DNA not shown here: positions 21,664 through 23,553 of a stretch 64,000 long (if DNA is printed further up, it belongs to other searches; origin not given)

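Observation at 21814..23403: Unusual single ORF fusing half a GT2 domain to a di-cluster ferredoxin and an FrhB/FdhB-like C-terminal domain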

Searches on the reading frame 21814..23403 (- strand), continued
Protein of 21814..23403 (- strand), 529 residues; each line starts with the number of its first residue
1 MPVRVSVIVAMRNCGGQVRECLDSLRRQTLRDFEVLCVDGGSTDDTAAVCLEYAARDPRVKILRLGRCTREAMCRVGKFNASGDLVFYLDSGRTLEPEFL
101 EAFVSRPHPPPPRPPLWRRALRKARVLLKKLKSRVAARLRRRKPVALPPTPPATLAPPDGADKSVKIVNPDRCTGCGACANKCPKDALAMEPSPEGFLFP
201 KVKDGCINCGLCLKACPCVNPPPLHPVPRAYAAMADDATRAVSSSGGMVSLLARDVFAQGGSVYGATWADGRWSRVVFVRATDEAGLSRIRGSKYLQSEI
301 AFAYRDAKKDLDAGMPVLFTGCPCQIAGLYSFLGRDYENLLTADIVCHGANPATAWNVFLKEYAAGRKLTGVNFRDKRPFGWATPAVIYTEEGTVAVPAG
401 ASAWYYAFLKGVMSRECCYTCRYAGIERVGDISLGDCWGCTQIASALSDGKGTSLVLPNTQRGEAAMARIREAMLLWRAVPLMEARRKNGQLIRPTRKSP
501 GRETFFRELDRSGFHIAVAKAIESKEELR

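Call 44: search_protein_representatives(protein=window:21814-23403:-)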
Query: 529 residues. Proteins with E-value up to 0.001 (for the whole library): 93508; up to 1e-10: 13725; up to 1e-30: 7175. The best 150 are listed.
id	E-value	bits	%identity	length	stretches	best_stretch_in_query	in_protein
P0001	0.0e+00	1225.5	100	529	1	1-529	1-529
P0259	7.7e-120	417.5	47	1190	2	153-517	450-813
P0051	6.3e-106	371.6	49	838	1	165-518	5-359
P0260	1.3e-102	360.7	42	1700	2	162-518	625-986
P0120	3.1e-97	343.0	47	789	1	163-522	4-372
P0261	6.0e-96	338.7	47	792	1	170-526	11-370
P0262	1.1e-94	334.5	45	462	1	160-522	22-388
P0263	6.9e-93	328.6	45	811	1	163-519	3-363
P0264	1.7e-92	327.3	46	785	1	163-518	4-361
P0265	6.3e-91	322.1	44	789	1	164-514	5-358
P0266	6.6e-86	305.6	41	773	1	165-524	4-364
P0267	9.4e-85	301.7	43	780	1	164-518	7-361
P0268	1.9e-84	300.7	44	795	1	166-512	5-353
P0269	3.3e-83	296.6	41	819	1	164-525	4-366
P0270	2.2e-82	293.9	43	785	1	162-521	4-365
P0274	3.0e-81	290.2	39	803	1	159-525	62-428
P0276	1.8e-80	287.6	36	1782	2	154-519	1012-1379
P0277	2.3e-80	287.2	41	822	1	148-518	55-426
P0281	1.2e-78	281.6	43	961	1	165-525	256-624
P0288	1.8e-75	271.1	39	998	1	154-509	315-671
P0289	2.0e-75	270.9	40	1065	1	156-507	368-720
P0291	3.5e-75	270.2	36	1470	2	134-515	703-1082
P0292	6.7e-75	269.2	38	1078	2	171-525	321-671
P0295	1.3e-74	268.3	37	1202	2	171-514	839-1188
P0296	1.7e-74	267.9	38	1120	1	167-509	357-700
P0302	8.7e-74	265.5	39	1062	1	118-517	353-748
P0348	3.2e-69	250.5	34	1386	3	167-519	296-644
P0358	7.1e-69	249.3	40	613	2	165-473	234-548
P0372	2.3e-68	247.6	39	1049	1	173-527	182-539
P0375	3.1e-68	247.2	34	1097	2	165-519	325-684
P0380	4.5e-68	246.7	36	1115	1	123-514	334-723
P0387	7.3e-68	246.0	38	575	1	163-518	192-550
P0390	9.1e-68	245.7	43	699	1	157-472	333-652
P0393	1.7e-67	244.8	35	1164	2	164-510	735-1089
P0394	1.8e-67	244.7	44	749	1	172-474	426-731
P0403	2.9e-67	244.0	37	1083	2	171-512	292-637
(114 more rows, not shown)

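Call 45: search_protein_families(library=pfam, proteins=[P0259, P0292, P0302, P0380, P0289, P0296, P0281, P0288], max_evalue=0.0001)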
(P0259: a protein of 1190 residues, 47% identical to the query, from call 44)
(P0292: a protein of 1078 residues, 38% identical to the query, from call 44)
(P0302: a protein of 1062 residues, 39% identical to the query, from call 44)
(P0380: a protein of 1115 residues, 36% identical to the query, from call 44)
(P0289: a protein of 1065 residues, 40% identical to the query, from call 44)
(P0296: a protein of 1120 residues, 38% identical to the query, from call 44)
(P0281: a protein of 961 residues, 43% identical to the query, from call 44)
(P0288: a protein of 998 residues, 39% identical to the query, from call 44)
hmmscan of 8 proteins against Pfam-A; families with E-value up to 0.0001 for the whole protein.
P0259 (1190 aa): 12 families
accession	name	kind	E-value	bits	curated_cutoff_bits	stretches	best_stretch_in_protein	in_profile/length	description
PF00535.33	Glycos_transf_2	-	2.4e-34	119.2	23.3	1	5-138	1-134/168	Glycosyl transferase family 2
PF04230.19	PS_pyruv_trans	-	9.6e-29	101.6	25.3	1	834-1102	1-275/280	Polysaccharide pyruvyl transferase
PF04432.18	FrhB_FdhB_C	-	2.1e-21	76.8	23.3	1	609-775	2-145/150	Coenzyme F420 hydrogenase/dehydrogenase, beta subunit C terminus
PF12838.12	Fer4_7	-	2.3e-09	38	27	1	467-513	2-50/52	4Fe-4S dicluster domain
PF10111.15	Glyco_tranf_2_2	-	5e-08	33.2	27.3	1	5-104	1-104/276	Glycosyltransferase like family 2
PF13187.11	Fer4_9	-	2.6e-07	31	27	1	466-513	1-49/52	4Fe-4S dicluster domain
PF04422.18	FrhB_FdhB_N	-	2.9e-07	30.9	22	1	526-593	2-72/78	Coenzyme F420 hydrogenase/dehydrogenase, beta subunit N-term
PF13183.11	Fer4_8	-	4.8e-07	30.6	27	0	498-531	2-35/68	4Fe-4S dicluster domain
PF14697.11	Fer4_21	-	1.2e-06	29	35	1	464-514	5-54/59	4Fe-4S dicluster domain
PF00037.32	Fer4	-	1.3e-06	28.3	21.1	1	466-483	7-24/24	4Fe-4S binding domain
PF12797.12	Fer4_2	-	3.1e-06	27.2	24.5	0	493-513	2-22/22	4Fe-4S binding domain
PF13641.12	Glyco_tranf_2_3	-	5.5e-06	27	27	1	2-95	1-100/230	Glycosyltransferase like family 2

P0292 (1078 aa): 10 families
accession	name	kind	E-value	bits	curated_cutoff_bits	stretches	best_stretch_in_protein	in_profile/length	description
PF00535.33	Glycos_transf_2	-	2.5e-39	135.4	23.3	1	5-146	1-140/168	Glycosyl transferase family 2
PF04230.19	PS_pyruv_trans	-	6.7e-34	118.5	25.3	1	684-936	1-276/280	Polysaccharide pyruvyl transferase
PF04432.18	FrhB_FdhB_C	-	8e-22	78.2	23.3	1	466-619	2-137/150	Coenzyme F420 hydrogenase/dehydrogenase, beta subunit C terminus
PF10111.15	Glyco_tranf_2_2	-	2.2e-12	47.5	27.3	1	5-114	1-112/276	Glycosyltransferase like family 2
PF04422.18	FrhB_FdhB_N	-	1.1e-10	41.9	22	1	383-454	3-77/78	Coenzyme F420 hydrogenase/dehydrogenase, beta subunit N-term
PF13641.12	Glyco_tranf_2_3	-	1.5e-08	35.4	27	1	2-116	1-119/230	Glycosyltransferase like family 2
PF12838.12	Fer4_7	-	1.8e-07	31.9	27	1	322-368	1-49/52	4Fe-4S dicluster domain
PF00037.32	Fer4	-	5.2e-06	26.5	21.1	0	351-368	2-19/24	4Fe-4S binding domain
PF13187.11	Fer4_9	-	1.9e-05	25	27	1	322-369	1-49/52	4Fe-4S dicluster domain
PF12837.12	Fer4_6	-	7.5e-05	22.9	25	1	349-368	1-20/24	4Fe-4S binding domain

P0302 (1062 aa): 8 families
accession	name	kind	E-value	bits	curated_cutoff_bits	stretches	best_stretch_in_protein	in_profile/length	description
PF04230.19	PS_pyruv_trans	-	3.1e-27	96.6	25.3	1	48-323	1-278/280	Polysaccharide pyruvyl transferase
PF04432.18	FrhB_FdhB_C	-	3.5e-21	76.1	23.3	1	546-705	3-140/150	Coenzyme F420 hydrogenase/dehydrogenase, beta subunit C terminus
PF04422.18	FrhB_FdhB_N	-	3.4e-08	33.9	22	1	466-529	5-72/78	Coenzyme F420 hydrogenase/dehydrogenase, beta subunit N-term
PF14697.11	Fer4_21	-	3.4e-08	33.9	35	0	393-420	31-59/59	4Fe-4S dicluster domain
PF12838.12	Fer4_7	-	4e-06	27.6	27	1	403-449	2-50/52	4Fe-4S dicluster domain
PF13237.11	Fer4_10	-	1.5e-05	25.3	25.5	0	430-456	2-22/53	4Fe-4S dicluster domain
PF00037.32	Fer4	-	2.1e-05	24.5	21.1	0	431-448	2-19/24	4Fe-4S binding domain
PF13187.11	Fer4_9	-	2.6e-05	24.6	27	1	402-449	1-49/52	4Fe-4S dicluster domain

P0380 (1115 aa): 11 families
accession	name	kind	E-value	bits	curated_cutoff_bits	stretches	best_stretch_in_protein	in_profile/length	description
PF04230.19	PS_pyruv_trans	-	5.6e-29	102.3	25.3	1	16-293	1-278/280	Polysaccharide pyruvyl transferase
PF04432.18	FrhB_FdhB_C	-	1.1e-18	68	23.3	1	522-685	2-142/150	Coenzyme F420 hydrogenase/dehydrogenase, beta subunit C terminus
PF12838.12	Fer4_7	-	2.1e-09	38.1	27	1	380-424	2-48/52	4Fe-4S dicluster domain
PF14697.11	Fer4_21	-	3.9e-09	37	35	1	372-397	33-59/59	4Fe-4S dicluster domain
PF04422.18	FrhB_FdhB_N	-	7.1e-09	36.1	22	1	440-508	2-74/78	Coenzyme F420 hydrogenase/dehydrogenase, beta subunit N-term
PF00037.32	Fer4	-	2.5e-08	33.8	21.1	1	374-396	2-24/24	4Fe-4S binding domain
PF12837.12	Fer4_6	-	1.3e-07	31.7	25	1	374-395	3-24/24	4Fe-4S binding domain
PF13237.11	Fer4_10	-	2.1e-07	31.2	25.5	1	374-424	3-52/53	4Fe-4S dicluster domain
PF13187.11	Fer4_9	-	4.9e-07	30.1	27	1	380-424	2-47/52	4Fe-4S dicluster domain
PF13183.11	Fer4_8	-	1.1e-06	29.5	27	0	378-393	52-67/68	4Fe-4S dicluster domain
PF25160.1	LdpA_Fe-S-bd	-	3.2e-05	24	27.6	0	374-398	22-46/49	LdpA Fe-S cluster-binding domain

P0289 (1065 aa): 8 families
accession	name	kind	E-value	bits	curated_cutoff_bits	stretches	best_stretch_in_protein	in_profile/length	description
PF04230.19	PS_pyruv_trans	-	2.9e-32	113.1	25.3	1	29-305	1-278/280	Polysaccharide pyruvyl transferase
PF04432.18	FrhB_FdhB_C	-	1e-15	58.3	23.3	1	528-672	3-125/150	Coenzyme F420 hydrogenase/dehydrogenase, beta subunit C terminus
PF12838.12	Fer4_7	-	2.6e-08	34.6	27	1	385-431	2-50/52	4Fe-4S dicluster domain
PF00037.32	Fer4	-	3.8e-07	30.1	21.1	0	412-430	1-19/24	4Fe-4S binding domain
PF13237.11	Fer4_10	-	9.5e-07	29.1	25.5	0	413-437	3-22/53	4Fe-4S dicluster domain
PF13187.11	Fer4_9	-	2.6e-06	27.8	27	1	384-431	1-49/52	4Fe-4S dicluster domain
PF13484.11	Fer4_16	-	2.3e-05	25.5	30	0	384-399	1-16/66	4Fe-4S double cluster binding domain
PF14697.11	Fer4_21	-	6e-05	23.5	35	0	374-402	31-59/59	4Fe-4S dicluster domain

P0296 (1120 aa): 17 families
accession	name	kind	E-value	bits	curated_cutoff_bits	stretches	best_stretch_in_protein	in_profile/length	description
PF04230.19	PS_pyruv_trans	-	7.6e-29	101.9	25.3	1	729-992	1-279/280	Polysaccharide pyruvyl transferase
PF04432.18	FrhB_FdhB_C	-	5.2e-23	82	23.3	1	507-664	4-139/150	Coenzyme F420 hydrogenase/dehydrogenase, beta subunit C terminus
PF00534.26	Glycos_transf_1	-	5.2e-22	78.6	26.4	1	175-329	13-171/172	Glycosyl transferases group 1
PF13692.12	Glyco_trans_1_4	-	5e-19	69.4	27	1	179-310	3-136/142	Glycosyl transferases group 1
PF12838.12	Fer4_7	-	1.6e-09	38.5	27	1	362-409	1-50/52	4Fe-4S dicluster domain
PF16994.11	Glyco_trans_4_5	-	3.2e-09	37.2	26.6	1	7-148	3-144/172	Glycosyl-transferase family 4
PF00037.32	Fer4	-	9.4e-09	35.2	21.1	1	390-409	1-20/24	4Fe-4S binding domain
PF13187.11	Fer4_9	-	2.3e-08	34.4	27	1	362-408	1-48/52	4Fe-4S dicluster domain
PF04422.18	FrhB_FdhB_N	-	4.5e-08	33.5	22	1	422-489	1-72/78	Coenzyme F420 hydrogenase/dehydrogenase, beta subunit N-term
PF13237.11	Fer4_10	-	4.8e-07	30.1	25.5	1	357-408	3-53/53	4Fe-4S dicluster domain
PF13439.12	Glyco_transf_4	-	6.6e-07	29.9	28.5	0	79-162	72-167/170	Glycosyltransferase Family 4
PF13484.11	Fer4_16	-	8.8e-07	30.1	30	0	362-381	1-20/66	4Fe-4S double cluster binding domain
PF20706.3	GT4-conflict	-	1.6e-06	27.8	26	1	126-287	142-317/385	Family 4 Glycosyltransferase in conflict systems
PF12837.12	Fer4_6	-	2.7e-06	27.5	25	1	390-409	2-21/24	4Fe-4S binding domain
PF12797.12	Fer4_2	-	1.2e-05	25.4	24.5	1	390-409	3-22/22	4Fe-4S binding domain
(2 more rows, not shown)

P0281 (961 aa): 8 families
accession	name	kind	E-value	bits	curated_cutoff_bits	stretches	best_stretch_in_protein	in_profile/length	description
PF00005.33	ABC_tran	-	8.8e-23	81.9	25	1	44-175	2-136/137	ABC transporter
PF04432.18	FrhB_FdhB_C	-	4e-19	69.4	23.3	1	407-572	2-139/150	Coenzyme F420 hydrogenase/dehydrogenase, beta subunit C terminus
PF04230.19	PS_pyruv_trans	-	4.2e-18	66.7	25.3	1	691-890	45-276/280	Polysaccharide pyruvyl transferase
PF04422.18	FrhB_FdhB_N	-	2.4e-08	34.4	22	1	323-394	1-75/78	Coenzyme F420 hydrogenase/dehydrogenase, beta subunit N-term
PF12838.12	Fer4_7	-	2.3e-07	31.6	27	1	263-310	1-50/52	4Fe-4S dicluster domain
PF13237.11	Fer4_10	-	4.1e-07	30.3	25.5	0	291-319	2-34/53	4Fe-4S dicluster domain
PF13187.11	Fer4_9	-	2.4e-05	24.7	27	1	263-310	1-49/52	4Fe-4S dicluster domain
PF14697.11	Fer4_21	-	2.5e-05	24.8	35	0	250-281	27-59/59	4Fe-4S dicluster domain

P0288 (998 aa): 14 families
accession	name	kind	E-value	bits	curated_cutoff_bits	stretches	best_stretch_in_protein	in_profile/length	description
PF04230.19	PS_pyruv_trans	-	2.9e-24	86.9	25.3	1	33-255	5-279/280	Polysaccharide pyruvyl transferase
PF04432.18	FrhB_FdhB_C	-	3.1e-17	63.3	23.3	1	478-638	4-143/150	Coenzyme F420 hydrogenase/dehydrogenase, beta subunit C terminus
PF12838.12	Fer4_7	-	2e-11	44.6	27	1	334-380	2-50/52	4Fe-4S dicluster domain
PF00037.32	Fer4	-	1.9e-10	40.5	21.1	1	361-379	1-19/24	4Fe-4S binding domain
PF14697.11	Fer4_21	-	1.4e-09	38.3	35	0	362-380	2-20/59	4Fe-4S dicluster domain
PF13237.11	Fer4_10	-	2.3e-09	37.5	25.5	2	331-379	6-53/53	4Fe-4S dicluster domain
PF13187.11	Fer4_9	-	6.9e-09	36.1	27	1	333-380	1-49/52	4Fe-4S dicluster domain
PF13183.11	Fer4_8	-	7e-08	33.3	27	1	366-398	3-35/68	4Fe-4S dicluster domain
PF04422.18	FrhB_FdhB_N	-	1.7e-07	31.7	22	1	393-463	1-75/78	Coenzyme F420 hydrogenase/dehydrogenase, beta subunit N-term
PF12797.12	Fer4_2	-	3.9e-07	30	24.5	1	360-380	2-22/22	4Fe-4S binding domain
PF12837.12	Fer4_6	-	5e-07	29.8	25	1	361-380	2-21/24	4Fe-4S binding domain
PF13484.11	Fer4_16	-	2.5e-06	28.6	30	0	367-386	1-20/66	4Fe-4S double cluster binding domain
PF13534.11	Fer4_17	-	1e-05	26.4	22.2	0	367-387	1-21/61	4Fe-4S dicluster domain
PF12800.12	Fer4_4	-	2.3e-05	24.8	24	1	366-379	2-15/17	4Fe-4S binding domain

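Call 48: find_encoding_contigs(protein=P0259, flank=10000, max_places=3)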
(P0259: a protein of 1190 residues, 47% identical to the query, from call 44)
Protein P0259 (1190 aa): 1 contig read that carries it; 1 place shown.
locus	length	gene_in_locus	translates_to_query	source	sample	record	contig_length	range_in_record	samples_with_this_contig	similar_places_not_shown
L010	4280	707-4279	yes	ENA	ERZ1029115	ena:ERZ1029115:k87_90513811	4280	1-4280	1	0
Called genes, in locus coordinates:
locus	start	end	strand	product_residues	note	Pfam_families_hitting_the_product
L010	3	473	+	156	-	?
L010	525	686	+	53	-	-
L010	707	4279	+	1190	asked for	PF00535:Glycos_transf_2, PF10111:Glyco_tranf_2_2, PF13641:Glyco_tranf_2_3 (weak), PF13183:Fer4_8 (faint), PF12838:Fer4_7, PF13187:Fer4_9, PF04432:FrhB_FdhB_C, PF04230:PS_pyruv_trans, +3 more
